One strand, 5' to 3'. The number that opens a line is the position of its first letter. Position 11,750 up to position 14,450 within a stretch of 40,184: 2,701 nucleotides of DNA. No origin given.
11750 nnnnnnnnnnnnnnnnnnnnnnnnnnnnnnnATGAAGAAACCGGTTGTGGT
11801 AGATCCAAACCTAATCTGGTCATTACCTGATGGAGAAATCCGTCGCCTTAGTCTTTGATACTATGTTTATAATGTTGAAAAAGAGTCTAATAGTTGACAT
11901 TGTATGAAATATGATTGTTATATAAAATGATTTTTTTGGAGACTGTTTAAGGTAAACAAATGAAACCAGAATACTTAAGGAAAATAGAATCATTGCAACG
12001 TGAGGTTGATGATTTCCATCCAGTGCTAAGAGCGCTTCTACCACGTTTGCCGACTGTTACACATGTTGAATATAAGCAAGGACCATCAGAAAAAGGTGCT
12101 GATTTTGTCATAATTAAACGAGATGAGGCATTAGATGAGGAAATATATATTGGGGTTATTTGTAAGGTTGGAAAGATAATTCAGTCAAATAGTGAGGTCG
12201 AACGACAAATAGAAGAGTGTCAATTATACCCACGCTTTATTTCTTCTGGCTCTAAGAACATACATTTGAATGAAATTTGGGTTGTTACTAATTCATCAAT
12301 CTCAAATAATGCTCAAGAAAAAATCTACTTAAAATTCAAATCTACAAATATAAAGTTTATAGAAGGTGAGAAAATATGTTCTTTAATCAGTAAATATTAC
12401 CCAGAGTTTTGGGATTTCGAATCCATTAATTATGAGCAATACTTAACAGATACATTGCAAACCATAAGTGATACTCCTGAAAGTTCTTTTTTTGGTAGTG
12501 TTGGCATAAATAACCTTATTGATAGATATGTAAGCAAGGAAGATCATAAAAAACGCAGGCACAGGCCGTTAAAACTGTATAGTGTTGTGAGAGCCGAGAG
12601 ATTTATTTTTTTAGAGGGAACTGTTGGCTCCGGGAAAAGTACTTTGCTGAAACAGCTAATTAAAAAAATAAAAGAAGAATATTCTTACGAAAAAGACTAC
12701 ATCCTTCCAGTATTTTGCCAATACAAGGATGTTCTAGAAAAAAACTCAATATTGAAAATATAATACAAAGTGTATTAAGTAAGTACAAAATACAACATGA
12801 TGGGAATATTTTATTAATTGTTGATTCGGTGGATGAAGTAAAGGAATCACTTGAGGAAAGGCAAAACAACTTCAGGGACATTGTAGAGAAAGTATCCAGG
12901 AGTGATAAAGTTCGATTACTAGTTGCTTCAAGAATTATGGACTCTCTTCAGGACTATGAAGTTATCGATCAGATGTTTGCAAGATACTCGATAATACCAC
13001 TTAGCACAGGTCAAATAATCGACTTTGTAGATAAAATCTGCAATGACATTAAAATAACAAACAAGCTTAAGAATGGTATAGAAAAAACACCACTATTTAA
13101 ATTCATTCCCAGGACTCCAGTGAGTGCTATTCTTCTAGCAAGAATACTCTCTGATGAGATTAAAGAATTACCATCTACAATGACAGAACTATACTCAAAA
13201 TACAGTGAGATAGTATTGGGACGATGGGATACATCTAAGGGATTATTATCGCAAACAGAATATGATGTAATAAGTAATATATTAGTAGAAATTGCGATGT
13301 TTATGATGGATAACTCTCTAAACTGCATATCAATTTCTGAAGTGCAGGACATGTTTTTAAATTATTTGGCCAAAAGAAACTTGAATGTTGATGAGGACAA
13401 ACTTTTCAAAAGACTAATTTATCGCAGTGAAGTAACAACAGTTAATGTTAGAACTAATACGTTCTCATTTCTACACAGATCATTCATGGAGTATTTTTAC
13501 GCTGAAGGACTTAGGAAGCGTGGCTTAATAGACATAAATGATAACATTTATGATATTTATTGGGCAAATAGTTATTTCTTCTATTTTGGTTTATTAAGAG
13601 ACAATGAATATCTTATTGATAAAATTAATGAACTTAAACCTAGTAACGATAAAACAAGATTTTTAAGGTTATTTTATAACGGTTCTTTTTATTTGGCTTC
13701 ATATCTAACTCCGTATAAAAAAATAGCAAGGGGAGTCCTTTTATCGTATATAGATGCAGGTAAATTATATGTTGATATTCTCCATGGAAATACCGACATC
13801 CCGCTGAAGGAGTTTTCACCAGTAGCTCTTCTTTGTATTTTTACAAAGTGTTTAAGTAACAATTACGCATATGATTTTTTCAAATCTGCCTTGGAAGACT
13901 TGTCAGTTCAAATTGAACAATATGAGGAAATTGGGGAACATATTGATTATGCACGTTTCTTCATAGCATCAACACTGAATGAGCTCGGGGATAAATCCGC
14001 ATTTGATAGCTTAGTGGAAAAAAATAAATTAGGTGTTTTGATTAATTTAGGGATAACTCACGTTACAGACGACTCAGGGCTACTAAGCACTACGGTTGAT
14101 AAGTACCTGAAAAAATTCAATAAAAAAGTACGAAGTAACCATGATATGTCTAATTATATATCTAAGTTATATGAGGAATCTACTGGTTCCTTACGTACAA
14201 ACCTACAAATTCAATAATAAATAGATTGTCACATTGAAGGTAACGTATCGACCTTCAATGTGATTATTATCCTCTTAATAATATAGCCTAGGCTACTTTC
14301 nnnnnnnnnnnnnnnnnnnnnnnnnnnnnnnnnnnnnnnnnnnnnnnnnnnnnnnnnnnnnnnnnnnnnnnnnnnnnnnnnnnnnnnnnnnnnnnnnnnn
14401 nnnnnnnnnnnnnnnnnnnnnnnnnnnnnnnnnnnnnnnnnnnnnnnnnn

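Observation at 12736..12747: A7 homopolymer exactly at the frame junction of the STAND NTPase: pseudogene, phase switch or slippage site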

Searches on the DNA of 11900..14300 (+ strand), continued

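Call 22: get_annotated_region(hit=H9, flank=500)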
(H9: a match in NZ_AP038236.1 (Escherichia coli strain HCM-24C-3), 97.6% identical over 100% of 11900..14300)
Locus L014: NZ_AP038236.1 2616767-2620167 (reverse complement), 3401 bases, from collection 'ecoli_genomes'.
description: Escherichia coli strain HCM-24C-3 chromosome, complete genome
organism: Escherichia coli strain HCM-24C-3 (NCBI taxid 562)
replicon: chromosome; assembly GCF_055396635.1
host: Gallus gallus; source: chicken meat; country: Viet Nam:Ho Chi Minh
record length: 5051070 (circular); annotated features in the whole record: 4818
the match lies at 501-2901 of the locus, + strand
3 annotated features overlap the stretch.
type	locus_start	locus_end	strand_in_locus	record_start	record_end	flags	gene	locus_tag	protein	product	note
CDS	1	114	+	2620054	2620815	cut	-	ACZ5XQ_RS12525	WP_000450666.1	DUF1627 domain-containing protein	-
CDS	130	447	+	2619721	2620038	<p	-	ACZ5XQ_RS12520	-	DUF977 family protein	incomplete; partial in the middle of a contig; missing C-terminus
CDS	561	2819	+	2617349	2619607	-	-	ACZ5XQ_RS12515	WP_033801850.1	NACHT domain-containing protein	-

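Call 23: get_annotated_region(hit=H10, flank=500)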
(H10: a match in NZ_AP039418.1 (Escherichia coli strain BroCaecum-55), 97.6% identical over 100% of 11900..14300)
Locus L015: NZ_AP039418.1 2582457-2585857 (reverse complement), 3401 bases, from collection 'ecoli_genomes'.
description: Escherichia coli strain BroCaecum-55 chromosome, complete genome
organism: Escherichia coli strain BroCaecum-55 (NCBI taxid 562)
replicon: chromosome; assembly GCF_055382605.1
host: Gallus gallus; source: Broiler feces; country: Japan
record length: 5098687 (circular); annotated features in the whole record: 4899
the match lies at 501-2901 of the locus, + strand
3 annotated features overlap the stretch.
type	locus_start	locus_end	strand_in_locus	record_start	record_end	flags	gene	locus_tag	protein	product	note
CDS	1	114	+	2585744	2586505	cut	-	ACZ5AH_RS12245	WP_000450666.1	DUF1627 domain-containing protein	-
CDS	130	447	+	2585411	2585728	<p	-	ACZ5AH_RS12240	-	DUF977 family protein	incomplete; partial in the middle of a contig; missing C-terminus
CDS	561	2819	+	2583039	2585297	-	-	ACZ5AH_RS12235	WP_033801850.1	NACHT domain-containing protein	-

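Call 24: get_annotated_region(hit=H11, flank=500)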
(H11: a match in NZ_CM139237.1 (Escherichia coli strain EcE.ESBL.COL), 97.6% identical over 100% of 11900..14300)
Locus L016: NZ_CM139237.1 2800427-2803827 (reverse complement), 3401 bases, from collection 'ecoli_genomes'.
description: Escherichia coli strain EcE.ESBL.COL chromosome, whole genome shotgun sequence
organism: Escherichia coli strain EcE.ESBL.COL (NCBI taxid 562)
replicon: chromosome; assembly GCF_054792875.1
host: Homo sapiens; source: -; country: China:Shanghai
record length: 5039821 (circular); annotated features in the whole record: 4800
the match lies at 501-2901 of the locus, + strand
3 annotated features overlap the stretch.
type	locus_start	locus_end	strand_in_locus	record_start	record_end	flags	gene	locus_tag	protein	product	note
CDS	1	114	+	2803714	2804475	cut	-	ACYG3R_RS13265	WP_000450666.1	DUF1627 domain-containing protein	-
CDS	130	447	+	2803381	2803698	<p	-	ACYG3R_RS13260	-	DUF977 family protein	incomplete; partial in the middle of a contig; missing C-terminus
CDS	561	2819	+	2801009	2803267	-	-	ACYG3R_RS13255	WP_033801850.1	NACHT domain-containing protein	-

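Call 25: get_annotated_region(hit=H12, flank=500)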
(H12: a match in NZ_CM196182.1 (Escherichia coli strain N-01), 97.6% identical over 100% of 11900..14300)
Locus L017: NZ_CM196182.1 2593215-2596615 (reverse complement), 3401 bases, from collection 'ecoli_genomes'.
description: Escherichia coli strain N-01 chromosome, whole genome shotgun sequence
organism: Escherichia coli strain N-01 (NCBI taxid 562)
replicon: chromosome; assembly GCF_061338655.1
host: Homo sapiens; source: pus from subdural abscess; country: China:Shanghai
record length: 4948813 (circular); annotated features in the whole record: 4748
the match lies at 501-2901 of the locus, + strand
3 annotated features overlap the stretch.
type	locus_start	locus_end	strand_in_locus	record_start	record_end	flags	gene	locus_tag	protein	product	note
CDS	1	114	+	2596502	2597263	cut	-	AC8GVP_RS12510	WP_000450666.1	DUF1627 domain-containing protein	-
CDS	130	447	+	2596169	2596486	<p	-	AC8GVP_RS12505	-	DUF977 family protein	incomplete; partial in the middle of a contig; missing C-terminus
CDS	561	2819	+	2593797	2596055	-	-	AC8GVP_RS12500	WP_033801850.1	NACHT domain-containing protein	-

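Call 26: get_annotated_region(hit=H13, flank=500)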
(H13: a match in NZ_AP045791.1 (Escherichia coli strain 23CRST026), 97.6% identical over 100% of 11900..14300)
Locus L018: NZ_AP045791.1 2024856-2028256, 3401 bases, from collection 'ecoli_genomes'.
description: Escherichia coli strain 23CRST026 chromosome, complete genome
organism: Escherichia coli strain 23CRST026 (NCBI taxid 562)
replicon: chromosome; assembly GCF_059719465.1
host: Homo sapiens; source: feces; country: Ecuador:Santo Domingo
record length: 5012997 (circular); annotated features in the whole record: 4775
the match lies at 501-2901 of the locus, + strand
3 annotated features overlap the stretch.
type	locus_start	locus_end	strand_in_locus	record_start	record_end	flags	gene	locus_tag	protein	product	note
CDS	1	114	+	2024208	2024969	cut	-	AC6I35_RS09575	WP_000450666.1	DUF1627 domain-containing protein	-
CDS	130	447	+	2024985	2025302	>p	-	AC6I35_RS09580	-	DUF977 family protein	incomplete; partial in the middle of a contig; missing C-terminus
CDS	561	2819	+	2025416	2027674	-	-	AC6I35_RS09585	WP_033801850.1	NACHT domain-containing protein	-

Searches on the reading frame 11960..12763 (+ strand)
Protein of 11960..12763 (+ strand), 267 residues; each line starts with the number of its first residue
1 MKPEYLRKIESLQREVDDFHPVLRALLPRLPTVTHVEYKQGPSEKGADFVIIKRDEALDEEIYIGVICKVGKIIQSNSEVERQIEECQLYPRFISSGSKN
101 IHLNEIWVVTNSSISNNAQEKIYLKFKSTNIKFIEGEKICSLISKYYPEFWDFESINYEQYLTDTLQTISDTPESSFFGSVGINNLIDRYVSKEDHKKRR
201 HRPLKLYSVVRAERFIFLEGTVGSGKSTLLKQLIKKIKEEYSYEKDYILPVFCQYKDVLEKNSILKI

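Call 32: search_protein_families(library=pfam, proteins=[window:11960-12760:+], max_evalue=0.1)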
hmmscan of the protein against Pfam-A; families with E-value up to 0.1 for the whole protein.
window:11960-12760:+ (267 aa): 23 families
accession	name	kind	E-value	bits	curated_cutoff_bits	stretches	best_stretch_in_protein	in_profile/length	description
PF05729.18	NACHT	-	3.7e-05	24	26.7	1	214-254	1-43/167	NACHT domain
PF24883.2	NPHP3_N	-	0.00028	21.6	24.8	1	213-262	22-66/164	Nephrocystin 3, N-terminal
PF04471.18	Mrr_cat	-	0.00062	20.3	21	1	22-143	12-115/115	Restriction endonuclease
PF25199.1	nSTAND_NTPase5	-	0.00084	19.6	34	1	210-238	38-66/145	Novel STAND NTPase 5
PF13401.12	AAA_22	-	0.001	19.8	27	1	212-244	4-33/130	AAA domain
PF02367.23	TsaE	-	0.001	19.5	26.6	1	205-238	13-46/128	Threonylcarbamoyl adenosine biosynthesis protein TsaE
PF01637.24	ATPase_2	-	0.0025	18.1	33.2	1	213-251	20-57/225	ATPase domain predominantly from Archaea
PF20720.3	nSTAND3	-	0.0028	17.8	27.2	1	208-241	12-46/155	Novel STAND NTPase 3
PF10412.15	TrwB_AAD_bind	-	0.0046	16.3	20.5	1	212-240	14-42/387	Type IV secretion-system coupling protein DNA-binding domain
PF13238.12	AAA_18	-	0.0048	17.8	29.4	1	216-236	1-21/128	AAA domain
PF13173.12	AAA_14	-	0.0054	17.2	27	1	214-242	3-33/129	AAA domain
PF01712.25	dNK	-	0.0071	16.6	27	1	216-238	1-23/203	Deoxynucleoside kinase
PF02492.25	cobW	-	0.0097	15.9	20.7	1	216-241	3-28/180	CobW/HypB/UreG, nucleotide-binding domain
PF13191.12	AAA_16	-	0.011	16.7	32.6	1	207-240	16-51/167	AAA ATPase domain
PF00912.28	Transgly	-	0.014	15.3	27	1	185-242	25-84/178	Transglycosylase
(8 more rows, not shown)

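Call 35: list_cluster_members(proteins=[window:11960-12760:+, L011:546-1346:+, L002:3061-5316:+, L004:3061-5316:+, window:12829-14214:+, L003:3061-3762:+, L010:561-2363:+])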
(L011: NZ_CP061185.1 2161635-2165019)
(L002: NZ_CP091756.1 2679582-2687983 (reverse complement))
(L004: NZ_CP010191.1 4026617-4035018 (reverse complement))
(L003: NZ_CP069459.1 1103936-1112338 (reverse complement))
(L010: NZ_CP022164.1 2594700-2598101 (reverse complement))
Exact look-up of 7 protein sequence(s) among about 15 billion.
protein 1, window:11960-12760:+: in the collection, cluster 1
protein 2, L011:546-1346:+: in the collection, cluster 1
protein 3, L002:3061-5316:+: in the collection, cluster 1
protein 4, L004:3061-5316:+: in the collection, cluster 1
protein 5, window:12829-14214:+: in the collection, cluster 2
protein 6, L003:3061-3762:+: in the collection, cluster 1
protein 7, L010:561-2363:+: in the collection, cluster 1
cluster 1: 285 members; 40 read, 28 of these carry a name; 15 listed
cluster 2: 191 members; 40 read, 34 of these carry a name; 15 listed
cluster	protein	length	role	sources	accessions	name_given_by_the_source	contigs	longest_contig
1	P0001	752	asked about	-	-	NACHT domain-containing protein [Escherichia coli] | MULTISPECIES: NACHT domain-containing protein [Enterobacteriaceae]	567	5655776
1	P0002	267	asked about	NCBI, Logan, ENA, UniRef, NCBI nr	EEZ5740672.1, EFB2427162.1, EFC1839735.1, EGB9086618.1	restriction endonuclease family protein [Escherichia coli 2-222-05_S3_C2] | Uncharacterized protein n=1 Tax=Escherichia coli TaxID=562 RepID=A0AAX0PCM0_ECOLX | hypothetical protein [Escherichia coli]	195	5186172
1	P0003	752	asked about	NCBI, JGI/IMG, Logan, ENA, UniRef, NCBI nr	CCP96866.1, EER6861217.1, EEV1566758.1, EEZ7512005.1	NACHT domain-containing protein [Escherichia coli] | NACHT domain-containing protein n=4 Tax=Escherichia coli TaxID=562 RepID=A0A2G4AF28_ECOLX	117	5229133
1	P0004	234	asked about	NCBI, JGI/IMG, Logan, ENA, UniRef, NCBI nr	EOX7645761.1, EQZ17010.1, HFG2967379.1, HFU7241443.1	TPA: hypothetical protein ACWS2G_001531 [Escherichia coli] | hypothetical protein | hypothetical protein n=1 Tax=Escherichia coli TaxID=562 RepID=UPI00038F52B6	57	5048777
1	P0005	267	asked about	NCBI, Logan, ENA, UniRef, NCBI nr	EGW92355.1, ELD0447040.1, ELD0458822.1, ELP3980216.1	TPA: hypothetical protein N8030_001793 [Escherichia coli] | hypothetical protein n=1 Tax=Escherichia coli TaxID=562 RepID=UPI00022429BD | hypothetical protein [Escherichia coli]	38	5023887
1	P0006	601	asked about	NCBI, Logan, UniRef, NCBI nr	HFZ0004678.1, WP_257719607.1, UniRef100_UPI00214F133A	NACHT domain-containing protein [Escherichia coli] | NACHT domain-containing protein n=1 Tax=Escherichia coli TaxID=562 RepID=UPI00214F133A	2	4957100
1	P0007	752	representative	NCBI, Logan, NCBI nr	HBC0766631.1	TPA: NACHT domain-containing protein [Escherichia coli] | NACHT domain-containing protein [Escherichia coli]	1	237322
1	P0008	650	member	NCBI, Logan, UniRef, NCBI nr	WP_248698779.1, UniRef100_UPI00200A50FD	NACHT domain-containing protein [Escherichia coli] | NACHT domain-containing protein n=1 Tax=Escherichia coli TaxID=562 RepID=UPI00200A50FD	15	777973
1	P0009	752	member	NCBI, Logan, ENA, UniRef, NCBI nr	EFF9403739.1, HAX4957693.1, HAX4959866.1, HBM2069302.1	TPA: NACHT domain-containing protein [Escherichia coli] | NACHT domain-containing protein n=1 Tax=Escherichia coli TaxID=562 RepID=UPI0017C2E33A | NACHT domain-containing protein [Escherichia coli]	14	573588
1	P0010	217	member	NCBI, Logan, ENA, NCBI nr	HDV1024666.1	TPA: hypothetical protein RHU61_001116 [Escherichia coli] | hypothetical protein [Escherichia coli]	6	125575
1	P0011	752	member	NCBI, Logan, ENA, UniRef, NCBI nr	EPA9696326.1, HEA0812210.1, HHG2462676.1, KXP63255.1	NACHT domain-containing protein [Escherichia coli] | NACHT domain-containing protein n=1 Tax=Escherichia coli TaxID=562 RepID=UPI000774E718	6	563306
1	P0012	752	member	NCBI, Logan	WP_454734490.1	NACHT domain-containing protein [Citrobacter freundii]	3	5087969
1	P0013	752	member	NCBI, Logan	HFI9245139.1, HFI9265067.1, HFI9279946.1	TPA: NACHT domain-containing NTPase [Escherichia coli]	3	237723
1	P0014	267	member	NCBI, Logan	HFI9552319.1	TPA: hypothetical protein ACGSUZ_003228 [Escherichia coli]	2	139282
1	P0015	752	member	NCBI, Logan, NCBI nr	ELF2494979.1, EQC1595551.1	NACHT domain-containing protein [Escherichia coli]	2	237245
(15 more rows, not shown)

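Call 41: find_encoding_contigs(protein=window:11960-12763:+, flank=3000, max_places=10)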
Protein window:11960-12763:+ (267 aa): 24 contigs read that carry it; 10 places shown.
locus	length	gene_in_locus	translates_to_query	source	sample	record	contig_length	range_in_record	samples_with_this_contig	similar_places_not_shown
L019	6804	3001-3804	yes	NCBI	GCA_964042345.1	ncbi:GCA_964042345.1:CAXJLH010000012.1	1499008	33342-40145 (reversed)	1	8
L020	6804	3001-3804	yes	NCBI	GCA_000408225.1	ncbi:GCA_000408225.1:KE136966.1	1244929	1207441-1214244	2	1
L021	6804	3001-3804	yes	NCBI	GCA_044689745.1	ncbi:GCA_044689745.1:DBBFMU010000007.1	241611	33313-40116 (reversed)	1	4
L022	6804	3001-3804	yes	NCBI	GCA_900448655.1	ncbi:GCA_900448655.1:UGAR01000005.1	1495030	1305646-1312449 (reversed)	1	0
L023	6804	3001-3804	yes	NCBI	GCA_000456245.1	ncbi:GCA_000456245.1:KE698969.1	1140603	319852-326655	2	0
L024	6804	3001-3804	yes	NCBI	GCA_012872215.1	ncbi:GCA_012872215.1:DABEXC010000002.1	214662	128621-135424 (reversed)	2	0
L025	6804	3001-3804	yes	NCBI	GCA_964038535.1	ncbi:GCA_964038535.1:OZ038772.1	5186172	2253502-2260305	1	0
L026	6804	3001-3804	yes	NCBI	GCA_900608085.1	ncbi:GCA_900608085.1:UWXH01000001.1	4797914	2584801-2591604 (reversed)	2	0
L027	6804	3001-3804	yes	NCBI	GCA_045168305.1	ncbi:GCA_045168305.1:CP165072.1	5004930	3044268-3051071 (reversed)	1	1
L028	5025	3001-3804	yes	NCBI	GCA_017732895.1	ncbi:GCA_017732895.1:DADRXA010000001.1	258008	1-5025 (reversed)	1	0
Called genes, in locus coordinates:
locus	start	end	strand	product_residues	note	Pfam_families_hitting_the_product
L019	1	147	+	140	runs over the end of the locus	PF06254:YdaT_toxin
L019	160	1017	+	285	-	PF07120:DUF1376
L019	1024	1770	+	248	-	PF01695:IstB_IS21, PF00308:Bac_DnaA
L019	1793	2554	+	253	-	PF12840:HTH_20 (faint), PF07789:DUF1627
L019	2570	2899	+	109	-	PF06163:DUF977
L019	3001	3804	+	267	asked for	-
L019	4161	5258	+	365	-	PF12422:Condensin2nSMC (faint), PF22728:NCH1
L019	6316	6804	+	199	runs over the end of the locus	PF07105:DUF1367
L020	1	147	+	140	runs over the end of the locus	PF06254:YdaT_toxin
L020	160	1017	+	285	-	PF07120:DUF1376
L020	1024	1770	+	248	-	PF01695:IstB_IS21, PF00308:Bac_DnaA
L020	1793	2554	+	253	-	PF12840:HTH_20 (faint), PF07789:DUF1627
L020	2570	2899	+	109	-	PF06163:DUF977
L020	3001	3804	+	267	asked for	-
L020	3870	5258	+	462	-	PF12422:Condensin2nSMC (faint), PF22728:NCH1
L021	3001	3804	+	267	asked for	-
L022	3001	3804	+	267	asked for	-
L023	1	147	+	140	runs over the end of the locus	PF06254:YdaT_toxin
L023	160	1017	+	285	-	PF07120:DUF1376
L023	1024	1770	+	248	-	PF01695:IstB_IS21, PF00308:Bac_DnaA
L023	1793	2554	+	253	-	PF12840:HTH_20 (faint), PF07789:DUF1627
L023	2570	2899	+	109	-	PF06163:DUF977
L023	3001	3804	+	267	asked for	-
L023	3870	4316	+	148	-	-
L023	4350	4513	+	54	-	PF03811:Zn_ribbon_InsA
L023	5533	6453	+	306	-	PF22728:NCH1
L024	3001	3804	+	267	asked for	-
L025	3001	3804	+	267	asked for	-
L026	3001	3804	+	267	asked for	-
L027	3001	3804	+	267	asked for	-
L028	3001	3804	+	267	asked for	-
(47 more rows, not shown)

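Call 65: find_encoding_contigs(protein=P0005, flank=3000, max_places=8)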
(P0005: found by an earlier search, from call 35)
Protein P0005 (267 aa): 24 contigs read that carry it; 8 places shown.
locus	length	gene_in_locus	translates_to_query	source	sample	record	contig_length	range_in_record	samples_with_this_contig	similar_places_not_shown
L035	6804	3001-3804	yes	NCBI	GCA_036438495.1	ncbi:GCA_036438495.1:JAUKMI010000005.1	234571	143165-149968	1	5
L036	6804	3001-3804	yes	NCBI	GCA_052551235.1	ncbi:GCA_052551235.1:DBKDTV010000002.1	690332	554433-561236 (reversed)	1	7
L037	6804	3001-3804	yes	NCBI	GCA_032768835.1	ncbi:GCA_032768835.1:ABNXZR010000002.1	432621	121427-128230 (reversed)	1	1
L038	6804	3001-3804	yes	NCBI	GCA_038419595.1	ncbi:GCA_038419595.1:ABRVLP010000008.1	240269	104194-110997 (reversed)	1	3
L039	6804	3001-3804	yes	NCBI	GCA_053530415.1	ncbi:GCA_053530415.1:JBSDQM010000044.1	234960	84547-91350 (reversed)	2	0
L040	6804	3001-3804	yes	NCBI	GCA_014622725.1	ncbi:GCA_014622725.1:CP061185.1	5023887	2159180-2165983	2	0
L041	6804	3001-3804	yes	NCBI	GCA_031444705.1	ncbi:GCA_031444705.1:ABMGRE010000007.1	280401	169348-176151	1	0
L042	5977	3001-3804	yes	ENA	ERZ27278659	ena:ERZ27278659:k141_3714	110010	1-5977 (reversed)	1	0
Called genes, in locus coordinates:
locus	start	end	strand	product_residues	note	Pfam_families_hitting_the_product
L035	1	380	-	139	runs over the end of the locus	PF13560:HTH_31 (weak), PF01381:HTH_3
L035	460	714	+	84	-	-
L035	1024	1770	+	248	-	PF01695:IstB_IS21, PF00308:Bac_DnaA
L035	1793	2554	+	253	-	PF07789:DUF1627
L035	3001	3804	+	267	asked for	-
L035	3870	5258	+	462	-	PF12422:Condensin2nSMC (faint), PF22728:NCH1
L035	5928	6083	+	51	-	PF01848:HOK_GEF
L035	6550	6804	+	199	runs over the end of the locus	PF07105:DUF1367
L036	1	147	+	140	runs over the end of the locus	PF06254:YdaT_toxin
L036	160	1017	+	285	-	PF07120:DUF1376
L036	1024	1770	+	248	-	PF01695:IstB_IS21, PF00308:Bac_DnaA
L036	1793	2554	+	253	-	PF07789:DUF1627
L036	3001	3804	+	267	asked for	-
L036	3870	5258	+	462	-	PF12422:Condensin2nSMC (faint), PF22728:NCH1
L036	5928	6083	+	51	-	PF01848:HOK_GEF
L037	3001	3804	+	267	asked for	-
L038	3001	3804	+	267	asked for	-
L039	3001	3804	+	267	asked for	-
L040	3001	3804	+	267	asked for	-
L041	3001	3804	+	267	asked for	-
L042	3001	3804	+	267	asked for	-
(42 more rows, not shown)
